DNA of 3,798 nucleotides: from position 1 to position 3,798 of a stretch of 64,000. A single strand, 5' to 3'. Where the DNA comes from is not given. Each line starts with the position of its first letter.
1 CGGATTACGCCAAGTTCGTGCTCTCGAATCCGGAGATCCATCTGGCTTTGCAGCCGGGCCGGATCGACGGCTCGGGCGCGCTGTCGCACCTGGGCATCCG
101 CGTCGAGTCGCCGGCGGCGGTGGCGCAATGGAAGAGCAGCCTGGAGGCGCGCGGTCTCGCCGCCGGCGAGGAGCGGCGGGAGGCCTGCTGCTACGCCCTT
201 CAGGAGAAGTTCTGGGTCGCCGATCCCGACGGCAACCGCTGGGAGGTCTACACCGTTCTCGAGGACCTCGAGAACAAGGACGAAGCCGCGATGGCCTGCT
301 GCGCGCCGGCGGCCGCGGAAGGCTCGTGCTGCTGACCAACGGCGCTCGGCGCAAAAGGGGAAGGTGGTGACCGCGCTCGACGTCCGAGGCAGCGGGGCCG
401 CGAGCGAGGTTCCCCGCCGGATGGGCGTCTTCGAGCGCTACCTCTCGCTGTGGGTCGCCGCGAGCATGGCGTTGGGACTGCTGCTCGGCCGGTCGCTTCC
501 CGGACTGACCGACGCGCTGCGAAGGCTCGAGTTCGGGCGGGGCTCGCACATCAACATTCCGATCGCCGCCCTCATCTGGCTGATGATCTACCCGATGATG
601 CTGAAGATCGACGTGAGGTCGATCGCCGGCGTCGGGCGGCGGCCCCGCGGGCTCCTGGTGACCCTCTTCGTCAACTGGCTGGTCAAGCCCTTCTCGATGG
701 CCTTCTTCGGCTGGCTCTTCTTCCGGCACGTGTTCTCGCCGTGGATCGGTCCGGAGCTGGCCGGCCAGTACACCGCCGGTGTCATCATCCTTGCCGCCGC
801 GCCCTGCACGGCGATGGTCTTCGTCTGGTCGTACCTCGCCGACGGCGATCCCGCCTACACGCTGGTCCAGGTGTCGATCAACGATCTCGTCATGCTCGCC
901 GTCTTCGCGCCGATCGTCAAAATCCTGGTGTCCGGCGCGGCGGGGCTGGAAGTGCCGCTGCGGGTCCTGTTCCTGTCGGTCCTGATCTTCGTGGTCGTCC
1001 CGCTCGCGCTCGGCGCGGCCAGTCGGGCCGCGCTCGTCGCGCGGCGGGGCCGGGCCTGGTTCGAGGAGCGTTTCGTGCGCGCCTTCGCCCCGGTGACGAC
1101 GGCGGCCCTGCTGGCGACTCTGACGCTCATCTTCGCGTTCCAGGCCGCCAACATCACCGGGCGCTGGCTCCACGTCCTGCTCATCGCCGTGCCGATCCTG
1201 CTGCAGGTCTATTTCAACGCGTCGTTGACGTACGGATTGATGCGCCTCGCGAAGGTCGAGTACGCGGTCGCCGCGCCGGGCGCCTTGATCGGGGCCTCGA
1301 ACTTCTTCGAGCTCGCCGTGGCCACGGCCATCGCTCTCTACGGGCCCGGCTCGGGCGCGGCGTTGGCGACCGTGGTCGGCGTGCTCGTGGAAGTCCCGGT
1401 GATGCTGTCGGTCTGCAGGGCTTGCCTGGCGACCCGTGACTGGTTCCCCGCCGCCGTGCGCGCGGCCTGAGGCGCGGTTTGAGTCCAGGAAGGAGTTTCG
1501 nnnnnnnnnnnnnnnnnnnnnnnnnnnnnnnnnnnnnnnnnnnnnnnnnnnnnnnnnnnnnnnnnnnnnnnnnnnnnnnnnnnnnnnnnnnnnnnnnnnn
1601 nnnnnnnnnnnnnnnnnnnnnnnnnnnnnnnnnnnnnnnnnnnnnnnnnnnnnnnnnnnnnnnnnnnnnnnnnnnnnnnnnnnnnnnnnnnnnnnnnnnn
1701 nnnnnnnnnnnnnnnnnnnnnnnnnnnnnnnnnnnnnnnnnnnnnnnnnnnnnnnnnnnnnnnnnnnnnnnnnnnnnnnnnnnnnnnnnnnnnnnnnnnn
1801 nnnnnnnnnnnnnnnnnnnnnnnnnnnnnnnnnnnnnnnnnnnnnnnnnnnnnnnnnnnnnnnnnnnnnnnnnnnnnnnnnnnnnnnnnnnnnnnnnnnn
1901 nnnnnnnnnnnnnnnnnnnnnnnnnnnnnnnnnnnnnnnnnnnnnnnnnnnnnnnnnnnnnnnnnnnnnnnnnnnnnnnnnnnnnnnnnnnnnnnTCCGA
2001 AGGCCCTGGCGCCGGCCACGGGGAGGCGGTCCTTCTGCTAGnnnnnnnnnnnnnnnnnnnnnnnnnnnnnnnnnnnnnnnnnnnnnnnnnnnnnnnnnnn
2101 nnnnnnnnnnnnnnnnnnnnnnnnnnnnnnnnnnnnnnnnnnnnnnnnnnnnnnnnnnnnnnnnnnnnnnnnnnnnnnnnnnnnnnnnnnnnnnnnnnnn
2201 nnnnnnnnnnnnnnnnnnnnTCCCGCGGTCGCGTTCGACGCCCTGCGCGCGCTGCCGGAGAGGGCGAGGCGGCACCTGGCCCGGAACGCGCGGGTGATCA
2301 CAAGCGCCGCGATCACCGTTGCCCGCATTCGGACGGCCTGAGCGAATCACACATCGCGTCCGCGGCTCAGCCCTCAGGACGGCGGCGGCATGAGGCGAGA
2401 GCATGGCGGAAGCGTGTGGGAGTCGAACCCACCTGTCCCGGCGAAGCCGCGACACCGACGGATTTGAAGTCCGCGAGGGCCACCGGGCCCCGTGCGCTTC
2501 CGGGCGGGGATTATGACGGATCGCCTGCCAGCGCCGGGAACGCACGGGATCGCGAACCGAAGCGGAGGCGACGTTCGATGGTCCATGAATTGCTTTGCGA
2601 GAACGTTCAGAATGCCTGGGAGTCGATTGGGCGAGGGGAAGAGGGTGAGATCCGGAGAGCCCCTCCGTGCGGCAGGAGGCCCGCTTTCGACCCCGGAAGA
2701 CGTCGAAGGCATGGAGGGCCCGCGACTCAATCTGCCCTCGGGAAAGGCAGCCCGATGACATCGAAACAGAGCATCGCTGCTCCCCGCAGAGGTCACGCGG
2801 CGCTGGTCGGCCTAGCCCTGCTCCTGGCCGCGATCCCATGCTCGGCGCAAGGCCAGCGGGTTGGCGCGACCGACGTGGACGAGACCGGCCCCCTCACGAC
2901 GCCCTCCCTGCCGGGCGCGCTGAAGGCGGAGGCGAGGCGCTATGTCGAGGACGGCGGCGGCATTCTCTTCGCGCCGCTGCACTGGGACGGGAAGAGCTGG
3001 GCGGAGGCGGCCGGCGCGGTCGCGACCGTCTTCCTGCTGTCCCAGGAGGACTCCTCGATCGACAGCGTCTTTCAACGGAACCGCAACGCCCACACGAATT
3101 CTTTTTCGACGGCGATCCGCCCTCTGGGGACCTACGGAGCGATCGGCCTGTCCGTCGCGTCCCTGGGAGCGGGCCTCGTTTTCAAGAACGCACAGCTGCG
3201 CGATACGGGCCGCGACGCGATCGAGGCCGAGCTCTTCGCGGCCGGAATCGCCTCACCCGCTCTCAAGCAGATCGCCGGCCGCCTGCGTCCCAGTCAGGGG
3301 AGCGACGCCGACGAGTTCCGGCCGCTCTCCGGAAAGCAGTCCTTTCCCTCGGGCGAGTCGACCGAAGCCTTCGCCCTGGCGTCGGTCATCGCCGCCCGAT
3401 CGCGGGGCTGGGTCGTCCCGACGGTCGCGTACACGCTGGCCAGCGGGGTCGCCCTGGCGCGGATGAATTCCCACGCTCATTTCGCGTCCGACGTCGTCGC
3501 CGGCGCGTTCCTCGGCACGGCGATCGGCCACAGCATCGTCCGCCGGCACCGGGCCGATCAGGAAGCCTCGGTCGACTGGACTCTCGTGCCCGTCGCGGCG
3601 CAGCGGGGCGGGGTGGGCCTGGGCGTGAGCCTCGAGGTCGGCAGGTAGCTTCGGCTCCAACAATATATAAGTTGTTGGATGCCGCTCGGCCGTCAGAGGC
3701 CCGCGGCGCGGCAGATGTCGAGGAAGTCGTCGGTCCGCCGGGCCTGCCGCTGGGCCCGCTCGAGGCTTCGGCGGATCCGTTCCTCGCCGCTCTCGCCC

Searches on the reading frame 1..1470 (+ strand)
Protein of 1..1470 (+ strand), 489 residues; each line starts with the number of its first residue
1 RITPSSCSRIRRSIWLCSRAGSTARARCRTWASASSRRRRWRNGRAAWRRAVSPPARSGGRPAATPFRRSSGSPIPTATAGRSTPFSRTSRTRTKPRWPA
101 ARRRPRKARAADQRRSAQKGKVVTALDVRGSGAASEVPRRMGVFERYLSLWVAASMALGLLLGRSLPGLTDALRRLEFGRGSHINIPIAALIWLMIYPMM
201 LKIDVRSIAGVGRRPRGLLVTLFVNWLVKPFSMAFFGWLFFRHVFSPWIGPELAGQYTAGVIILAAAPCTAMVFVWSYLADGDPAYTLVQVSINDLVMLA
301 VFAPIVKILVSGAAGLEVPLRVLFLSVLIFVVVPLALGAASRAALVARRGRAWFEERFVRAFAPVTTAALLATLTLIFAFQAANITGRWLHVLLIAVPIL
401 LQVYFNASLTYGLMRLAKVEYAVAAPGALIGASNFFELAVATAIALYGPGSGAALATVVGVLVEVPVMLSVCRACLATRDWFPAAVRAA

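Call 27: search_protein_families(library=pfam, proteins=[window:1-1470:+], max_evalue=0.0001)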
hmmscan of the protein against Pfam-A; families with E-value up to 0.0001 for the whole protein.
window:1-1470:+ (489 aa): 1 family
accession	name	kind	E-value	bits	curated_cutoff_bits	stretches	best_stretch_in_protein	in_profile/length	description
PF01758.21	SBF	-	3e-38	131.9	24.3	1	191-387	3-190/191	Sodium Bile acid symporter family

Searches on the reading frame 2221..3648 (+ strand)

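Call 27: search_protein_families(library=pfam, proteins=[window:2221-3648:+], max_evalue=0.0001)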
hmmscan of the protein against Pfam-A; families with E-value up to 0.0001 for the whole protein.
window:2221-3648:+ (475 aa): 1 family
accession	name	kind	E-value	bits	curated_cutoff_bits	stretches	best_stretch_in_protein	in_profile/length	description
PF01569.27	PAP2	-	2.2e-17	63.5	27.2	1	339-443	10-125/130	PAP2 superfamily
